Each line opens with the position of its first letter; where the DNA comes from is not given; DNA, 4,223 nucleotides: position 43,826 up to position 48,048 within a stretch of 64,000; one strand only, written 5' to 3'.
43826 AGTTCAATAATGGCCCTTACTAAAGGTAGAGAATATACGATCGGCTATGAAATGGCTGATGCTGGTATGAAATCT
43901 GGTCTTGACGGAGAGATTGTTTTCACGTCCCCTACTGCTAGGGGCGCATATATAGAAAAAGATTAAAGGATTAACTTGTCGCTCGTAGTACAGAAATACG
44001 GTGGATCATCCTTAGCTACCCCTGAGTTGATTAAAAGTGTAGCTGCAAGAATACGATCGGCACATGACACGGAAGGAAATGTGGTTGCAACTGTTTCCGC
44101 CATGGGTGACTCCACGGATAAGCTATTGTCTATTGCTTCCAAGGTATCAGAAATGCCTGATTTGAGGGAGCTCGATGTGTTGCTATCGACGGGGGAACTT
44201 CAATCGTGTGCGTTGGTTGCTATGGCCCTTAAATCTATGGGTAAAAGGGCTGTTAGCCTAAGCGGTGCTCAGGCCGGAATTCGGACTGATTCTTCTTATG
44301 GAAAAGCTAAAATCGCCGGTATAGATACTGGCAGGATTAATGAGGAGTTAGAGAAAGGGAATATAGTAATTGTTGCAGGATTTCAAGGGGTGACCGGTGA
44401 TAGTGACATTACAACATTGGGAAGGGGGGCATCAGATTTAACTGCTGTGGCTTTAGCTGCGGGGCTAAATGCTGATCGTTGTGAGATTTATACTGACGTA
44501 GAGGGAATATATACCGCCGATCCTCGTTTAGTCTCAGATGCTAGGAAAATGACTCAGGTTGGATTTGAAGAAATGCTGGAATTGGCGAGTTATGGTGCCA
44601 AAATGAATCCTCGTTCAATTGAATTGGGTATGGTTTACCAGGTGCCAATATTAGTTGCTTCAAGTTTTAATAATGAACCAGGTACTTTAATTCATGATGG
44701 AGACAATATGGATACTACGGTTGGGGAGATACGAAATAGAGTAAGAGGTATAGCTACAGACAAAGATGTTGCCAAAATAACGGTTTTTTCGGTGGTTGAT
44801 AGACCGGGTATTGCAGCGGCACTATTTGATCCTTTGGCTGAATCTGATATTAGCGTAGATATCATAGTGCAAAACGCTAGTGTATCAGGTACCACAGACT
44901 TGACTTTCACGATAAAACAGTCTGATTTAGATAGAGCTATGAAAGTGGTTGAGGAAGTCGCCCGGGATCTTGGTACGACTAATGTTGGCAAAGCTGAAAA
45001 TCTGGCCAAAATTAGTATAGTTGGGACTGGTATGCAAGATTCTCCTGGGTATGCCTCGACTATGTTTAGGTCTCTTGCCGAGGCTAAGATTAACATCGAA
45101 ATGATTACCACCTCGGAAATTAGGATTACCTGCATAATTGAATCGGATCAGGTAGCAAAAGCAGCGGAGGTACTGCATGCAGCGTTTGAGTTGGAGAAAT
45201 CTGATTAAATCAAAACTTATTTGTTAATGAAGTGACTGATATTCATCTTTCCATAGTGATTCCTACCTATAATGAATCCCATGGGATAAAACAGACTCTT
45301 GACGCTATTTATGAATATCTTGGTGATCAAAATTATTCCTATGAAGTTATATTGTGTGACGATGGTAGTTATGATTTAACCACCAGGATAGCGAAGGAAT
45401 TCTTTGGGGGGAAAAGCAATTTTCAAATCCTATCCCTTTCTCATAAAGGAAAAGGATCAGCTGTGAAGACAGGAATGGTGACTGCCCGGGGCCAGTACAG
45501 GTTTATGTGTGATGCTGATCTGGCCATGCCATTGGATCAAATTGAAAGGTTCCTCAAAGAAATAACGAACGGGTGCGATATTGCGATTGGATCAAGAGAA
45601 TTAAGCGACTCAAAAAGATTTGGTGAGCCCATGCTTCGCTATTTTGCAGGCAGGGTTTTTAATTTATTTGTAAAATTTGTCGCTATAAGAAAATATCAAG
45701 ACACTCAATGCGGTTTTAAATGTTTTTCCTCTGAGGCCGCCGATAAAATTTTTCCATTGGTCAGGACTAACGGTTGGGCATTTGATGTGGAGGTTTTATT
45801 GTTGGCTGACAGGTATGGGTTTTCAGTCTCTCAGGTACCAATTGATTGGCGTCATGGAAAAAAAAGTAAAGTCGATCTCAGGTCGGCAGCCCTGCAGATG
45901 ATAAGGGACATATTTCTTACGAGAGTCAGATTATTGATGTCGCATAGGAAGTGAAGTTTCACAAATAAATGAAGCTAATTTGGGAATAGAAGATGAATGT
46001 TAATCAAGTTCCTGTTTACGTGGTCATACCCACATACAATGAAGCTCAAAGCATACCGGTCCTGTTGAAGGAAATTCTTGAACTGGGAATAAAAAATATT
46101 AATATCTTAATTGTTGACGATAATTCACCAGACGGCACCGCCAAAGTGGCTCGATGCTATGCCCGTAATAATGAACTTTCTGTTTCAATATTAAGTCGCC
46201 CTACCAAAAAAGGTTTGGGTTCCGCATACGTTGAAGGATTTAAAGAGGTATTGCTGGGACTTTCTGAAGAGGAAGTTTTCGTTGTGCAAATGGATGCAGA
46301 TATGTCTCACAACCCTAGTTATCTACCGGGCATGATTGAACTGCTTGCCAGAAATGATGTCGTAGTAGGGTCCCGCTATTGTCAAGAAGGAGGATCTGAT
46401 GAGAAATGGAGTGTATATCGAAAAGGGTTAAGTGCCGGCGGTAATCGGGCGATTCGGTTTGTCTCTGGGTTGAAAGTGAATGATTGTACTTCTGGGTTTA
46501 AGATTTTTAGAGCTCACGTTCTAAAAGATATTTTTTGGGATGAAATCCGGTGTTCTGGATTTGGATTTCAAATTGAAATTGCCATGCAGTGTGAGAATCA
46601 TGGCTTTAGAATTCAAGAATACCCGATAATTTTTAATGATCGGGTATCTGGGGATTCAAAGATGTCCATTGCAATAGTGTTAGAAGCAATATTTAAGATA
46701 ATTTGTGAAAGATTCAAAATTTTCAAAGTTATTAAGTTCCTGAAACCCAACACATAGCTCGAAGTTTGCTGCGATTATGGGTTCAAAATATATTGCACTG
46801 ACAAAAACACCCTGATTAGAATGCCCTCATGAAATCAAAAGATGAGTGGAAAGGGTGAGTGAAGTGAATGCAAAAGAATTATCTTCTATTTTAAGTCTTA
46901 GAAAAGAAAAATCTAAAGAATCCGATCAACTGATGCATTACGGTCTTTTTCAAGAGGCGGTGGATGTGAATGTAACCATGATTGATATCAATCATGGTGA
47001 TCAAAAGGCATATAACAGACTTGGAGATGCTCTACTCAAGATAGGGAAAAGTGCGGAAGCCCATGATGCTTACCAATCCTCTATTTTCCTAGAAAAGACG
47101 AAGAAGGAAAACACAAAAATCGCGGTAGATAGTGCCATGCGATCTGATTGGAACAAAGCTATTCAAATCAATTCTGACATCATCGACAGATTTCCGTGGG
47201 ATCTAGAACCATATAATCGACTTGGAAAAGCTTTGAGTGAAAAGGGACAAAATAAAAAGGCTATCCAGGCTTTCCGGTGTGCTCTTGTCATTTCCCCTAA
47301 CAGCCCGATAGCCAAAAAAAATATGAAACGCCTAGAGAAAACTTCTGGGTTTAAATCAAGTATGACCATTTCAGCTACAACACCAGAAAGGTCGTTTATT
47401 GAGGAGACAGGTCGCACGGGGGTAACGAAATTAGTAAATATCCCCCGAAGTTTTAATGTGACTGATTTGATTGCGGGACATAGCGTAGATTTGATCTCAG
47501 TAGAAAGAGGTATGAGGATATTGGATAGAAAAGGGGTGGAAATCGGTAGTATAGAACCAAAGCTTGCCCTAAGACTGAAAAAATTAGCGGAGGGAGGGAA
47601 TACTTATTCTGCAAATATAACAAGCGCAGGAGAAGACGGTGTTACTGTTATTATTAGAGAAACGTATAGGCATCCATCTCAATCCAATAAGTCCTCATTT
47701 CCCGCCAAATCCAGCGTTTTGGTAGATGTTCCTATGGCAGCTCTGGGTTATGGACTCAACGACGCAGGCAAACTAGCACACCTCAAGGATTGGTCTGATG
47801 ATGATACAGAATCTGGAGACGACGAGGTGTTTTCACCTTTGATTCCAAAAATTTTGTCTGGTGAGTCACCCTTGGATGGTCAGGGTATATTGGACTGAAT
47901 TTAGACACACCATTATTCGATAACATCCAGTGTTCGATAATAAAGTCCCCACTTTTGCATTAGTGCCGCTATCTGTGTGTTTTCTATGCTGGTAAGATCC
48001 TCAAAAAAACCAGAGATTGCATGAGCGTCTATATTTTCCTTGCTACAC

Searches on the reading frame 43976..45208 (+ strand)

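Call 61: search_protein_families(library=pfam, proteins=[window:43976-45208:+], max_evalue=0.0001)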
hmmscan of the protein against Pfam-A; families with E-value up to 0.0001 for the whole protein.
window:43976-45208:+ (410 aa): 4 families
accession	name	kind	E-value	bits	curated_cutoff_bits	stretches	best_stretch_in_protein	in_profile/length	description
PF00696.33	AA_kinase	-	1.2e-42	146.6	24.9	1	3-227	2-232/234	Amino acid kinase family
PF22468.2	ACT_9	-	3e-35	120.2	27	2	346-404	1-61/61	ACT domain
PF13840.12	ACT_7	-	1e-19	70.5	27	1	341-401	4-64/65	ACT domain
PF01842.31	ACT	-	1.1e-15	57.5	27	1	270-329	4-65/66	ACT domain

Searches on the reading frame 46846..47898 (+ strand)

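Call 61: search_protein_families(library=pfam, proteins=[window:46846-47898:+], max_evalue=0.0001)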
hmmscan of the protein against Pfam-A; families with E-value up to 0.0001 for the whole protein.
window:46846-47898:+ (350 aa): 6 families
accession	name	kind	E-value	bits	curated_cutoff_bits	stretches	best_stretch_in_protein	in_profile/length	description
PF00515.34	TPR_1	-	1.3e-11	44.2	27.8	1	123-152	4-33/34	Tetratricopeptide repeat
PF07719.23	TPR_2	-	9.8e-09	35.1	27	0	54-80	2-28/34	Tetratricopeptide repeat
PF13181.12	TPR_8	-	9.7e-07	28.9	25.7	0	121-152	2-33/34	Tetratricopeptide repeat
PF13431.12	TPR_17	-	1.2e-06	28.7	24.4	0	46-73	6-33/34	Tetratricopeptide repeat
PF13414.12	TPR_11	-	4.3e-06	26.8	26.8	0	127-156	1-30/42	TPR repeat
PF13424.12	TPR_12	-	6.9e-06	26.6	30.1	0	104-147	28-72/77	Tetratricopeptide repeat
